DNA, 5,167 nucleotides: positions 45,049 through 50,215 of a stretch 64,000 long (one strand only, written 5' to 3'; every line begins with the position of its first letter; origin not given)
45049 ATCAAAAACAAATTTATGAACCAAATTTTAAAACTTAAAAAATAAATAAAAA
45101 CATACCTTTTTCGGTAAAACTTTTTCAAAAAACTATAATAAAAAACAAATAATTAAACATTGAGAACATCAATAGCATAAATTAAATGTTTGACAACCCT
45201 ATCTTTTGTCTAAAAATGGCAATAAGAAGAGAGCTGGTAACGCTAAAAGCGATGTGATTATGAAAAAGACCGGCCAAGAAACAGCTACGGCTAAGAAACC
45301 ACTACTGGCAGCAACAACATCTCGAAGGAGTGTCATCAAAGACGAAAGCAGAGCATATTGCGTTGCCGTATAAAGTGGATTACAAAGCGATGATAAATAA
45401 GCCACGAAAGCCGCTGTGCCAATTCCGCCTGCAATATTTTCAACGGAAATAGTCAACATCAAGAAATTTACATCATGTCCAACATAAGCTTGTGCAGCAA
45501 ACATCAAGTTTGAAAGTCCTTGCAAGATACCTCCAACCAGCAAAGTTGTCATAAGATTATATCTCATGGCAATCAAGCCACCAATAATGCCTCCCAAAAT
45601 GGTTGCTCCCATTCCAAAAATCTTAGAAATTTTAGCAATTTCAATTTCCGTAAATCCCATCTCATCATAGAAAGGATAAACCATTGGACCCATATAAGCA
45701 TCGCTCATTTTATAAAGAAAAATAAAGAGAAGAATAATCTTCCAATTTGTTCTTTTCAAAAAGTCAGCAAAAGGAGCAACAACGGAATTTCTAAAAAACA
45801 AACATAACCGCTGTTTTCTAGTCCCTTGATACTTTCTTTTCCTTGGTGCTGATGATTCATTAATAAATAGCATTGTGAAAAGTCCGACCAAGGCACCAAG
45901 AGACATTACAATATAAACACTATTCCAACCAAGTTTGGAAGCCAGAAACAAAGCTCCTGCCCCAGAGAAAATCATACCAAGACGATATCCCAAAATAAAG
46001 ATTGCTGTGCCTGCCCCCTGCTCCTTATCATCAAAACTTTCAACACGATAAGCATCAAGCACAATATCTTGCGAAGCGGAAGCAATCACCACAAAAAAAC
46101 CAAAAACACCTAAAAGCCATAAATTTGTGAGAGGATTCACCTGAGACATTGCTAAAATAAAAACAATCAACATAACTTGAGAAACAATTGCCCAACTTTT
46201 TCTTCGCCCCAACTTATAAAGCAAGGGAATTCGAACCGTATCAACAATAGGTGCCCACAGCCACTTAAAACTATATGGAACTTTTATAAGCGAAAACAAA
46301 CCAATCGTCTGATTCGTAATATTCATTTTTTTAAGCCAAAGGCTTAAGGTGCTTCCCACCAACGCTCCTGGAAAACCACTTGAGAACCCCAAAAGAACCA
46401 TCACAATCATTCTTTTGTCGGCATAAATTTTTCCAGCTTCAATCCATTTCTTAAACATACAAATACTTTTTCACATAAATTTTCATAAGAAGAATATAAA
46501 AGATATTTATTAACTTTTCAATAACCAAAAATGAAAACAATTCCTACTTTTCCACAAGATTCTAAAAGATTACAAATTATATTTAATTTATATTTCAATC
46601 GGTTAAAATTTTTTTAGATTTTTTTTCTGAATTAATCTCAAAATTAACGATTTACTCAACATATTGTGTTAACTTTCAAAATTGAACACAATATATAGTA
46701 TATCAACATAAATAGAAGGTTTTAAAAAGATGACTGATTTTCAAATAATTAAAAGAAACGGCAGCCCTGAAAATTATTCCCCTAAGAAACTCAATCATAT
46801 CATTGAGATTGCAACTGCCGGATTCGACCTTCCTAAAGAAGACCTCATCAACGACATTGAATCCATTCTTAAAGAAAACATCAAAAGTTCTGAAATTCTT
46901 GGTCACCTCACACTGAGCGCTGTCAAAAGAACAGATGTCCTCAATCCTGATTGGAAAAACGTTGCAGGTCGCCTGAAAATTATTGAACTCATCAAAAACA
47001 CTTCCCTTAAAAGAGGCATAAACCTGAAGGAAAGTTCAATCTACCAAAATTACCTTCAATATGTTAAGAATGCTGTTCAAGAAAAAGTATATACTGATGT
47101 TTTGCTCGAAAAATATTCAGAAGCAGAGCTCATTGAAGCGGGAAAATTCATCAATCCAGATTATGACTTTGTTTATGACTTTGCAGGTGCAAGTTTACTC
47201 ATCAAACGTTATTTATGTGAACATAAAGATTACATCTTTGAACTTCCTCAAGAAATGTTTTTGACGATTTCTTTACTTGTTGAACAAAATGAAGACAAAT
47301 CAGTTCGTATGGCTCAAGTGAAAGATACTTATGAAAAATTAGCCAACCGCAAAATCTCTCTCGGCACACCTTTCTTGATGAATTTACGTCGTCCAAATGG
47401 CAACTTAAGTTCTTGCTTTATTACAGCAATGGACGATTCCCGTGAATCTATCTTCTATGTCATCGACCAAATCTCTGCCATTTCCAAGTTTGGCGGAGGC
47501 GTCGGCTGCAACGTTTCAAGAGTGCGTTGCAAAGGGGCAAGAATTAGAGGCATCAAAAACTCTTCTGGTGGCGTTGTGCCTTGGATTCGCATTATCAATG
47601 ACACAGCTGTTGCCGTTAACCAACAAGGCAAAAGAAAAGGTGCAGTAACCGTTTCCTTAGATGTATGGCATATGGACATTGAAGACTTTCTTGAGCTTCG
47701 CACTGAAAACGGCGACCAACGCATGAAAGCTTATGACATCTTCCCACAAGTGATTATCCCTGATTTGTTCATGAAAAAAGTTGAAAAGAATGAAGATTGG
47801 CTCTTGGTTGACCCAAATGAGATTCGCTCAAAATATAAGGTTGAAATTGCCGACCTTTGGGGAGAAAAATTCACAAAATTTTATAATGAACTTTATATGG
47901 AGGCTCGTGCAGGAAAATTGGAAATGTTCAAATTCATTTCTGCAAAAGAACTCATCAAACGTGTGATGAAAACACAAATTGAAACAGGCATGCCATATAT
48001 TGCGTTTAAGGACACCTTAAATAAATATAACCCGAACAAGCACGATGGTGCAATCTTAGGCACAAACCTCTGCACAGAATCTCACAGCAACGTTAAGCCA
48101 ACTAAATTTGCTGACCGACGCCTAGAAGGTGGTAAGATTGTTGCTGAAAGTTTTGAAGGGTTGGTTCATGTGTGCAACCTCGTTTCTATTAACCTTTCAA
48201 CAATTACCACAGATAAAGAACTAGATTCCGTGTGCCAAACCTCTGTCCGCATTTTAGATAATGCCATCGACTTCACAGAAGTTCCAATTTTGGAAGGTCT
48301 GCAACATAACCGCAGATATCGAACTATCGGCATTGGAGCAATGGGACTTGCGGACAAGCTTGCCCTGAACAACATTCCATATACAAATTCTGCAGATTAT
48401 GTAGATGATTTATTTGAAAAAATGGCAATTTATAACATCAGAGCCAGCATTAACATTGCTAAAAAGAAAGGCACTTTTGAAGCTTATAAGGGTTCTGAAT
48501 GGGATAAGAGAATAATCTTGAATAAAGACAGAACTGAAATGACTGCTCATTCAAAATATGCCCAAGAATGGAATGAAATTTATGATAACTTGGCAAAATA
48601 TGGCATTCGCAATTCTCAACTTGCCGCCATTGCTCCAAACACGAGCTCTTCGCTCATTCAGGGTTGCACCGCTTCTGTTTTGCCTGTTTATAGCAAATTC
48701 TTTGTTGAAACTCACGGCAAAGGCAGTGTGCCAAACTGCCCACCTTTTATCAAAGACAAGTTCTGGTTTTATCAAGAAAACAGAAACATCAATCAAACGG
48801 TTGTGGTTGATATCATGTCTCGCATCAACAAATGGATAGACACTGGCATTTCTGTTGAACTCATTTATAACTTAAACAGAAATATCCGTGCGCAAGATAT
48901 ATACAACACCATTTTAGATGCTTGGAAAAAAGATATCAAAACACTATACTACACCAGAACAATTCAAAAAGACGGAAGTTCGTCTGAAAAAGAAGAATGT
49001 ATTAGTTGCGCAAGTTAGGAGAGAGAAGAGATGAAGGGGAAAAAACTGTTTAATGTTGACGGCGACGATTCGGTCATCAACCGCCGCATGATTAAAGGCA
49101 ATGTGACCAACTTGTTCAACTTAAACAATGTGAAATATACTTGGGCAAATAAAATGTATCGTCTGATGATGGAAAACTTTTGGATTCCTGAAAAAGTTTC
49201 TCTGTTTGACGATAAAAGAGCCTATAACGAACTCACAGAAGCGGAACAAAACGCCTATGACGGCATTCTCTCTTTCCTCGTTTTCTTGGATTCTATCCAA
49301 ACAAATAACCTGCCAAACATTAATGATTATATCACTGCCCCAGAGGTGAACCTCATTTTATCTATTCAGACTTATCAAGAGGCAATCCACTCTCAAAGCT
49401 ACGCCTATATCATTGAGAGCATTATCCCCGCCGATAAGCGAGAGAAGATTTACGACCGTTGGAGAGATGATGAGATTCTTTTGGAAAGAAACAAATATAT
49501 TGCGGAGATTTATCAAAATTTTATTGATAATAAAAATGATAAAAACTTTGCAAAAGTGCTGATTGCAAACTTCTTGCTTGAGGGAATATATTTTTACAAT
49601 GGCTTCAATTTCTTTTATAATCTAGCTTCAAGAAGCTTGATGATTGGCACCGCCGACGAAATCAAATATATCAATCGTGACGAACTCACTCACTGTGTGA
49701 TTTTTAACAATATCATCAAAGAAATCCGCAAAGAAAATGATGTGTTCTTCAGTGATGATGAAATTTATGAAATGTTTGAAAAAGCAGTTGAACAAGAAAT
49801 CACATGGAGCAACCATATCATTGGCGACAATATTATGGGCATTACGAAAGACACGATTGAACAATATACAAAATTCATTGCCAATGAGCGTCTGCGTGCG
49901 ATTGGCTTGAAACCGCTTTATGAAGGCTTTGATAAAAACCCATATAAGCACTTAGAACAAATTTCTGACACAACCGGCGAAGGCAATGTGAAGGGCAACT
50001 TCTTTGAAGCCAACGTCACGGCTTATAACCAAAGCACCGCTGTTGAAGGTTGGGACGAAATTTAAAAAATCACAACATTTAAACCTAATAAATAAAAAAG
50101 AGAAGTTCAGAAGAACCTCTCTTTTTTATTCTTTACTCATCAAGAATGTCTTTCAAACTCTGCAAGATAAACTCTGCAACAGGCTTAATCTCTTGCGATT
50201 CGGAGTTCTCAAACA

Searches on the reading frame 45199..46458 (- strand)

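Call 49: search_protein_families(library=pfam, proteins=[window:45199-46458:-], max_evalue=0.00001)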
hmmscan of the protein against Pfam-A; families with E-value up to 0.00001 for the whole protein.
window:45199-46458:- (419 aa): 2 families
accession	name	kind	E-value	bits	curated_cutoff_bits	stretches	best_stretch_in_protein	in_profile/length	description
PF07690.21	MFS_1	-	2.7e-24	86.2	33.4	2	21-321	2-286/347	Major Facilitator Superfamily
PF13000.13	Acatn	-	7.3e-13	48.3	23.7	1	18-175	3-180/546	Acetyl-coenzyme A transporter 1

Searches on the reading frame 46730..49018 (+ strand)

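Call 49: search_protein_families(library=pfam, proteins=[window:46730-49018:+], max_evalue=0.00001)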
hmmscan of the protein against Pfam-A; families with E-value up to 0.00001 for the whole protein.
window:46730-49018:+ (762 aa): 2 families
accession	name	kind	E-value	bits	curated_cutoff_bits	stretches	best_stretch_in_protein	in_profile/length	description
PF02867.20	Ribonuc_red_lgC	-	1.7e-136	456.4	23.9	1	227-742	1-523/523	Ribonucleotide reductase, barrel domain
PF00317.26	Ribonuc_red_lgN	-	4e-13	49.7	28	1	149-224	3-77/77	Ribonucleotide reductase, all-alpha domain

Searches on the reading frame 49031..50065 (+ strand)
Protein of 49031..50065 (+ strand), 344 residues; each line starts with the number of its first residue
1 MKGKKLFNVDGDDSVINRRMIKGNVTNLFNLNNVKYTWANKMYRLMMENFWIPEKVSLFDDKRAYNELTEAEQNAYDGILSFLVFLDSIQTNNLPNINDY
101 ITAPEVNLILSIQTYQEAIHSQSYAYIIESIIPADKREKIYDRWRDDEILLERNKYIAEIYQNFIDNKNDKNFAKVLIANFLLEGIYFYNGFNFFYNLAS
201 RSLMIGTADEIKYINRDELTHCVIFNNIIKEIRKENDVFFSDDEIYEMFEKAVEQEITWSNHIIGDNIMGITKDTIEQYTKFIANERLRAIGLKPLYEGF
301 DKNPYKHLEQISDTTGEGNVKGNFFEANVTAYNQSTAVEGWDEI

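Call 49: search_protein_families(library=pfam, proteins=[window:49031-50065:+], max_evalue=0.00001)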
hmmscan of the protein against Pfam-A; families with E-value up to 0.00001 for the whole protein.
window:49031-50065:+ (344 aa): 1 family
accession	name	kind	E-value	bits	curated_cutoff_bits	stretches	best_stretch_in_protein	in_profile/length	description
PF00268.27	Ribonuc_red_sm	-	5.1e-78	262.7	33.6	1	29-304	2-281/281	Ribonucleotide reductase, small chain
